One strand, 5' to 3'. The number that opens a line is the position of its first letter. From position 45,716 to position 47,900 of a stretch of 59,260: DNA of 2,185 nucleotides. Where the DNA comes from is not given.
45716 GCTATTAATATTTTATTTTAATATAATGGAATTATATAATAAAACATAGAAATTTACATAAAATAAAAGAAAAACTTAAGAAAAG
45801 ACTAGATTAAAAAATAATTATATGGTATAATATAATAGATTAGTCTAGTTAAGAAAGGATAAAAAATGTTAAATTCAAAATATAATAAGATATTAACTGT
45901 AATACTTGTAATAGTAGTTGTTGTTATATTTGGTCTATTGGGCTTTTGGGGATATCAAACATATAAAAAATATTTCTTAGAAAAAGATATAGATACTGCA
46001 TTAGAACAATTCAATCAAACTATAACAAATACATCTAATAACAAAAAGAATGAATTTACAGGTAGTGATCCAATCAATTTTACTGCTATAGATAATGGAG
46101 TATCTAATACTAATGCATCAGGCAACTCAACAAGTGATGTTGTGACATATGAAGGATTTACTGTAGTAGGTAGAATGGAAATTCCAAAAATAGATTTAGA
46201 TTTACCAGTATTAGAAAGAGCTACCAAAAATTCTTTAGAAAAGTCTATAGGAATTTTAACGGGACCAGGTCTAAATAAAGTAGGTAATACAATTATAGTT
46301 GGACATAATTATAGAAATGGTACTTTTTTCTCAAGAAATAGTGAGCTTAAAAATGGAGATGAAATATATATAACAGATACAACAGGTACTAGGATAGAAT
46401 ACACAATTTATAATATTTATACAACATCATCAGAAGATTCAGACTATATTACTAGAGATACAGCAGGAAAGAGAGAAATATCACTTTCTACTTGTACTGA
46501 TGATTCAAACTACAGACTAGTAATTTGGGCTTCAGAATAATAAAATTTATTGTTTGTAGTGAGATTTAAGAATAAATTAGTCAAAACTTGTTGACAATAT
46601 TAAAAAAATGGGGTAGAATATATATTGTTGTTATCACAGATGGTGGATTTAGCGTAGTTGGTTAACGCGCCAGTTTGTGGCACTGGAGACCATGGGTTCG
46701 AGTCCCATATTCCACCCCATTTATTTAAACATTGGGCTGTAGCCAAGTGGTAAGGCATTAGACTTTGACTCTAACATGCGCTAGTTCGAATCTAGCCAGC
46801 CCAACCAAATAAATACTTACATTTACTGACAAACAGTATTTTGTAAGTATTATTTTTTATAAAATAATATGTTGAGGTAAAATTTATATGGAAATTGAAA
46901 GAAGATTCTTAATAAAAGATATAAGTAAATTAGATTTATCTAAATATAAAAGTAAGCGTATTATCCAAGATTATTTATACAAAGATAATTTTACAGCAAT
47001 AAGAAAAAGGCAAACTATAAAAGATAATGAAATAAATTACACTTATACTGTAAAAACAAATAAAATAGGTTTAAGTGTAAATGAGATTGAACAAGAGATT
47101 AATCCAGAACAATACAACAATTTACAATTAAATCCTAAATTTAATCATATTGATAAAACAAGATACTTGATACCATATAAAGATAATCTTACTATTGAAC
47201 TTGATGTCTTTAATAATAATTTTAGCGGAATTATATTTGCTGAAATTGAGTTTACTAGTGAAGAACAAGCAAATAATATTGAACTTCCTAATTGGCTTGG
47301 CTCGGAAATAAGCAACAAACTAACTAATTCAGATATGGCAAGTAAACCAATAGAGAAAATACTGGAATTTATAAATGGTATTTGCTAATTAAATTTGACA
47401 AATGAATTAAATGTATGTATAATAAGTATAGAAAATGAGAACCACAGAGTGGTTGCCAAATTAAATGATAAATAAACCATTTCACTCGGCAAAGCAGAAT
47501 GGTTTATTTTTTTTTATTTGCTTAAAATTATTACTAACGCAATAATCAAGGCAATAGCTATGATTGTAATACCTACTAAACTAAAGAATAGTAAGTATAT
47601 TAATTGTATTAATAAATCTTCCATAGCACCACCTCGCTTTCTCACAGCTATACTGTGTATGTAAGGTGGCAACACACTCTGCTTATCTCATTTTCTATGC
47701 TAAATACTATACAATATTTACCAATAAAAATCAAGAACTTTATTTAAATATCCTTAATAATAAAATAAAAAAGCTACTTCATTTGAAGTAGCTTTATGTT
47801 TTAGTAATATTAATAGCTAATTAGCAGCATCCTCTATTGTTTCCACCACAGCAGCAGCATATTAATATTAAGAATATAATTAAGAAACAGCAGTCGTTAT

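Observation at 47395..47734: Unannotated type I toxin-antitoxin-like locus bounded by co-varying inverted promoter/leader modules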

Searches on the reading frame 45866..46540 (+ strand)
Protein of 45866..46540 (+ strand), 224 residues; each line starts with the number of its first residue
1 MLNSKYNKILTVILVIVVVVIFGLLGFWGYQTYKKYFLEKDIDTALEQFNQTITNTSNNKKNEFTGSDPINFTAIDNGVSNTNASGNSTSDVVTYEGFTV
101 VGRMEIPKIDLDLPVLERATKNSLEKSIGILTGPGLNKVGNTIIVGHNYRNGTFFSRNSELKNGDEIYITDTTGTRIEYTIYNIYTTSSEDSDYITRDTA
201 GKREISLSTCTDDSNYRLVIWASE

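Call 58: search_protein_families(library=pfam, proteins=[window:45866-46540:+], max_evalue=0.00001)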
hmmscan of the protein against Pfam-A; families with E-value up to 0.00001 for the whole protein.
window:45866-46540:+ (224 aa): 1 family
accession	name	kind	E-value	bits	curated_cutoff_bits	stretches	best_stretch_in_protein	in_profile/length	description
PF04203.18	Sortase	-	2.2e-25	89.3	26.6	1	104-223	1-123/125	Sortase domain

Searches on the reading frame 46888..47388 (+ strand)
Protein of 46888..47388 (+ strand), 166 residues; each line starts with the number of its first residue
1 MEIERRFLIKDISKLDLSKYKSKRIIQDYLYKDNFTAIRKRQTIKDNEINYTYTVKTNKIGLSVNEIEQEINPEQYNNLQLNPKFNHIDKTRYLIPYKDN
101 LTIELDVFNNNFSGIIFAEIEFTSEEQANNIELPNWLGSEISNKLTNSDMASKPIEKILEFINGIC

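Call 10: search_protein_families(library=pfam, proteins=[window:46888-47388:+], max_evalue=10)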
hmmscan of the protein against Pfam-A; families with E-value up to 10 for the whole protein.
window:46888-47388:+ (166 aa): 1 family
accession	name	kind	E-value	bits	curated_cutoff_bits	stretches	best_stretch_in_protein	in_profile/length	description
PF01928.26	CYTH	-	0.00021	21.6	23.2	1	2-128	3-151/179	CYTH domain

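Call 11: search_protein_families(library=ncbifam, proteins=[window:46888-47388:+], max_evalue=10)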
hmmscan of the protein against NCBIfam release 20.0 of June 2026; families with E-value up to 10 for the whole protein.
window:46888-47388:+ (166 aa): 0 families

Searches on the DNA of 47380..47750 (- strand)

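Call 54: search_dna_similar(query=window:47395-47734:-, collection=phages, mode=distant, max_evalue=0.001)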
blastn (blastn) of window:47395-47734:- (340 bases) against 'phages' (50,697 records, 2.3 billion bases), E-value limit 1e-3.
No match.

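Call 55: search_dna_similar(query=window:47395-47734:-, collection=plasmids, mode=distant, max_evalue=0.001)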
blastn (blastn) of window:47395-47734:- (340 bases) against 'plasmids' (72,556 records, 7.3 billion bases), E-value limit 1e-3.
No match.

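Call 59: search_rna_families(source=window, start=47380, end=47750, threshold=evalue, max_evalue=10)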
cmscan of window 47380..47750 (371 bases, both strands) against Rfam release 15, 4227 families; matches with E-value up to 10: 10.
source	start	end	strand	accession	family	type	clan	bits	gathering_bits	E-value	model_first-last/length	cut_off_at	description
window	47458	47517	+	RF04352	Plastid-psbA-4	Cis-reg;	CL00153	22.4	56.8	0.16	1-61/61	no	Plastid-psbA-4 3UTR RNA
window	47434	47514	+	RF02064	STnc370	Gene; sRNA;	-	22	54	1.5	1-71/71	no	Enterobacterial sRNA STnc370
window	47457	47516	-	RF04343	Plastid-psbA-2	Cis-reg;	CL00153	18.8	55.8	0.53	1-60/60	no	Plastid-psbA-2 3UTR RNA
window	47466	47556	-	RF00401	SNORA20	Gene; snRNA; snoRNA; HACA-box;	CL00030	18.5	60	1.5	1-128/128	no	Small nucleolar RNA SNORA20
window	47621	47749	-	RF02319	TtnuHACA12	Gene; snRNA; snoRNA; HACA-box;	-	17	80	7.3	1-131/131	no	Tetrahymena snoRNA TtnuHACA12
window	47479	47515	-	RF01376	CRISPR-DR63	Gene; CRISPR;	CL00015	16.7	37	5.8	1-37/37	no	CRISPR RNA direct repeat element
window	47474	47558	-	RF02607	AbsR25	Gene; sRNA;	-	16.5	47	1.8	1-164/164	no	Acinetobacter sRNA 25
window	47470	47556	-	RF01065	23S-methyl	Cis-reg;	-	16.3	50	5.1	1-102/102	no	23S methyl RNA motif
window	47429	47697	-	RF01412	BsrG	Gene; sRNA;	-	13.7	55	0.47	1-231/259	no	BsrG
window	47470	47527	-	RF02377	SurA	Gene; sRNA;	-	10.1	100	2.2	1-279/279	no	SurA sRNA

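Call 60: search_rna_families(source=window, start=47420, end=47705, threshold=evalue, max_evalue=10, show_alignments=10)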
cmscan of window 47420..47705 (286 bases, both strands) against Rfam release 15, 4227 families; matches with E-value up to 10: 7.
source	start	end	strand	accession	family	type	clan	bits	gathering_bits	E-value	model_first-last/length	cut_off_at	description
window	47458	47517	+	RF04352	Plastid-psbA-4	Cis-reg;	CL00153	22.4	56.8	0.12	1-61/61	no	Plastid-psbA-4 3UTR RNA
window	47434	47514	+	RF02064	STnc370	Gene; sRNA;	-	22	54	1.2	1-71/71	no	Enterobacterial sRNA STnc370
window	47466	47556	-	RF00401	SNORA20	Gene; snRNA; snoRNA; HACA-box;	CL00030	18.5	60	1.2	1-128/128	no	Small nucleolar RNA SNORA20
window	47479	47515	-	RF01376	CRISPR-DR63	Gene; CRISPR;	CL00015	16.7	37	4.5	1-37/37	no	CRISPR RNA direct repeat element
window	47474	47558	-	RF02607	AbsR25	Gene; sRNA;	-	16.5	47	1.4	1-164/164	no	Acinetobacter sRNA 25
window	47470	47556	-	RF01065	23S-methyl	Cis-reg;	-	16.3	50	3.9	1-102/102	no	23S methyl RNA motif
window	47429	47697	-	RF01412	BsrG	Gene; sRNA;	-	13.6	55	0.37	1-231/259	no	BsrG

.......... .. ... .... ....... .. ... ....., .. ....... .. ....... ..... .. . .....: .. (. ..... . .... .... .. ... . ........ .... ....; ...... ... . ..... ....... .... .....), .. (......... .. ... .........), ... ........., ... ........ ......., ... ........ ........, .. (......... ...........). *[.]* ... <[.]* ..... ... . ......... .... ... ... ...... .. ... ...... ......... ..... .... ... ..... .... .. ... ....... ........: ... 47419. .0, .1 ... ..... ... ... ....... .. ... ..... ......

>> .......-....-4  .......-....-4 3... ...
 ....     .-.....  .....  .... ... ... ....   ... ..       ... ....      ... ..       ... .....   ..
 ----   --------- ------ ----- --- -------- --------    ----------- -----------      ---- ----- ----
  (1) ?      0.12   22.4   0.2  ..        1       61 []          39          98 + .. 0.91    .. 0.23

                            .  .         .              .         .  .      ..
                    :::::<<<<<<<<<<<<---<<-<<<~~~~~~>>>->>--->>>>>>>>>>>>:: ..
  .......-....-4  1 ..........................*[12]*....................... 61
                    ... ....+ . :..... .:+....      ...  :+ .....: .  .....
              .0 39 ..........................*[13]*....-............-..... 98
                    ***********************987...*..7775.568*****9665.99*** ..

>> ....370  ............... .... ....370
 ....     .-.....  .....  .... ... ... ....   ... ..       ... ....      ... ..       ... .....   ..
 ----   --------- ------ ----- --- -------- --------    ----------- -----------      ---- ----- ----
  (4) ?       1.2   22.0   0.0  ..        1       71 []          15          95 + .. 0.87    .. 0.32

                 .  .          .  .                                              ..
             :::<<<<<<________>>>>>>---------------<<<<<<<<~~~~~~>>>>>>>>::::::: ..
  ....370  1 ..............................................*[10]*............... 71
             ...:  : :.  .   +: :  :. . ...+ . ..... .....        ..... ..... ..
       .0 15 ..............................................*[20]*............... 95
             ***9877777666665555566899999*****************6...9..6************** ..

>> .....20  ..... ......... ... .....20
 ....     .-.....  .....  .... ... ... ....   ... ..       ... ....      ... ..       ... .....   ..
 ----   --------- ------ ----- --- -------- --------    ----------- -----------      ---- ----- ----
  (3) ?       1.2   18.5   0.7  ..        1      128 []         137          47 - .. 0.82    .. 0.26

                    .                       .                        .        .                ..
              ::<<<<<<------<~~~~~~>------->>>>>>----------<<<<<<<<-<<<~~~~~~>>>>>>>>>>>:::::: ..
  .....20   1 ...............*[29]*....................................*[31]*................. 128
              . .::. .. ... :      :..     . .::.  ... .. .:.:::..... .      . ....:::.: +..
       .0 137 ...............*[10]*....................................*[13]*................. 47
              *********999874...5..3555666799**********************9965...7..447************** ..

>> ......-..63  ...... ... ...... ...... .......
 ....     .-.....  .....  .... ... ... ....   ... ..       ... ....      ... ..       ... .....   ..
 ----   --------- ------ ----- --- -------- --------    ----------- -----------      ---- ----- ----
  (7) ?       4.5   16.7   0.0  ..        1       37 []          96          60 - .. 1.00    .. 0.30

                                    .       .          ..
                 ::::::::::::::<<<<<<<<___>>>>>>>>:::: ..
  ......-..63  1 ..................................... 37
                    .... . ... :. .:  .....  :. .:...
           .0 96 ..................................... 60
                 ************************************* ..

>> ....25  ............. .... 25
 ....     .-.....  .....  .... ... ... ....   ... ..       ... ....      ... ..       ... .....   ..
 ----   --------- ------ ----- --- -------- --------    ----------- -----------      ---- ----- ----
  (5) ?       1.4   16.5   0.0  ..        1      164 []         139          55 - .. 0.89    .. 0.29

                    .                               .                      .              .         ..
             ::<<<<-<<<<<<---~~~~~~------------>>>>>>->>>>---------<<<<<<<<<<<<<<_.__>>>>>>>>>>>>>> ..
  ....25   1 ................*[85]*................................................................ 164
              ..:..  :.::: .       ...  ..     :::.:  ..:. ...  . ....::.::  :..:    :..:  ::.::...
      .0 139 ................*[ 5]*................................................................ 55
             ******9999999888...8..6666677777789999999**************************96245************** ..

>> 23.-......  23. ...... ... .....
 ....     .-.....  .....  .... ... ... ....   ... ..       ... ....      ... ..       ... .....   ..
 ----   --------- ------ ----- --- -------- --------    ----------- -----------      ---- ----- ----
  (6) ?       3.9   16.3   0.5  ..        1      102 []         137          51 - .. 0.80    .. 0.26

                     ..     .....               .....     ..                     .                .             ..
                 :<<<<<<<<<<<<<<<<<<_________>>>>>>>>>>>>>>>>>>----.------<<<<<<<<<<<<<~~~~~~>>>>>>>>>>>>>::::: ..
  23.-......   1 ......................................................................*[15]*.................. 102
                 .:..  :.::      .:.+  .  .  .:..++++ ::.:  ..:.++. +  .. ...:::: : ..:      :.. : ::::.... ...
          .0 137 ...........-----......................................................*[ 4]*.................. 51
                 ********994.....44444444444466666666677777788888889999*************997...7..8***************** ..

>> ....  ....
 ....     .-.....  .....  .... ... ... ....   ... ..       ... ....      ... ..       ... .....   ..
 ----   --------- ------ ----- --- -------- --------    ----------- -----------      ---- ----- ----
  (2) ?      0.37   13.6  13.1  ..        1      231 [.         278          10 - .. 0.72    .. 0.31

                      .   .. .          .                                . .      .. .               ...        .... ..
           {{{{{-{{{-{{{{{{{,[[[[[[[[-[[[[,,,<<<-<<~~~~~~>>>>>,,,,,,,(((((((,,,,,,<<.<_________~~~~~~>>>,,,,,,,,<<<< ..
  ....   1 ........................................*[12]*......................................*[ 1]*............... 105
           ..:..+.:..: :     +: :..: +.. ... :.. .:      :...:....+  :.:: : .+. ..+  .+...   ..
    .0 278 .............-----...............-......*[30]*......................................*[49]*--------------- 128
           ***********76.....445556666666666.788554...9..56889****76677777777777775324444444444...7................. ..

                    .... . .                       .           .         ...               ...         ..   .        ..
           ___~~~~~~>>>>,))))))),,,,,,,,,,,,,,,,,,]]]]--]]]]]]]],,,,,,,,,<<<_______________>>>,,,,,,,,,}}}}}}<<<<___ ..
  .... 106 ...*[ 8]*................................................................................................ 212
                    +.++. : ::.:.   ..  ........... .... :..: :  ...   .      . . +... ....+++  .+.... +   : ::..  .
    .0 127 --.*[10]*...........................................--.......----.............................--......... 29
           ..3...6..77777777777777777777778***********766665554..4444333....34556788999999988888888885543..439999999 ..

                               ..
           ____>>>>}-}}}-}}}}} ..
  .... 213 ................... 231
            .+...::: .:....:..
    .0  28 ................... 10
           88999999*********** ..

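Call 67: search_rna_families(source=L021, start=565, end=880, threshold=evalue, max_evalue=10)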
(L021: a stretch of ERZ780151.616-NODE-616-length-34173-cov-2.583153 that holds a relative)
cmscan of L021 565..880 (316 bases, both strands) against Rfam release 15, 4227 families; matches with E-value up to 10: 3.
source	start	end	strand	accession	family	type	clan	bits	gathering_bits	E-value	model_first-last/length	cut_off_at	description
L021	733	808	+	RF02083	OrzO-P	Gene; antitoxin;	-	15.2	60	6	1-76/76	no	OrzO-P RNA antitoxin family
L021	612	633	-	RF01361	CRISPR-DR48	Gene; CRISPR;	-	14.4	50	8.9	14-35/37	no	CRISPR RNA direct repeat element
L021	778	822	-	RF02931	Bacilli-1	Gene; sRNA;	-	12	55.6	6.1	1-65/65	no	Bacilli-1 RNA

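Call 68: search_rna_families(source=L017, start=905, end=1215, threshold=evalue, max_evalue=10)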
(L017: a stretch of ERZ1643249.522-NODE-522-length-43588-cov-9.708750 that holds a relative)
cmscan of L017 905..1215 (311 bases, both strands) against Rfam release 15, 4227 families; matches with E-value up to 10: 4.
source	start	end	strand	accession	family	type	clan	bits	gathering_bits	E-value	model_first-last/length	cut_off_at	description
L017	1057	1150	+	RF02319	TtnuHACA12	Gene; snRNA; snoRNA; HACA-box;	-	19.2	80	2.2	1-131/131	no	Tetrahymena snoRNA TtnuHACA12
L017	1082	1121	+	RF02060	STnc410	Gene; sRNA;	-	16.6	50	0.2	1-158/158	no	Enterobacterial sRNA STnc410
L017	907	929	+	RF03149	RAGATH-12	Gene; sRNA;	-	13.8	75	2.8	1-78/78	no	RAGATH-12 RNA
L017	1094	1146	+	RF02931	Bacilli-1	Gene; sRNA;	-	12.4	55.6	4.8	1-65/65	no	Bacilli-1 RNA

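Call 77: search_rna_families(source=L034, threshold=gathering)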
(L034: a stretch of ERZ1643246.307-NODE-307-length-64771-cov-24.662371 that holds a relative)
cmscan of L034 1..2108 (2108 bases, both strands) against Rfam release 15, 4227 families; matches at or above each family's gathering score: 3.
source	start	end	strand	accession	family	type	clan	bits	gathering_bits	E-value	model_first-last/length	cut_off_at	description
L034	268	338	+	RF00005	tRNA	Gene; tRNA;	CL00001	69.6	29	1.3e-14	1-71/71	no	tRNA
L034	536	607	+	RF00005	tRNA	Gene; tRNA;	CL00001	66.3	29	1.1e-13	1-71/71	no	tRNA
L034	361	431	+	RF00005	tRNA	Gene; tRNA;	CL00001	62.3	29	1.4e-12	1-71/71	no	tRNA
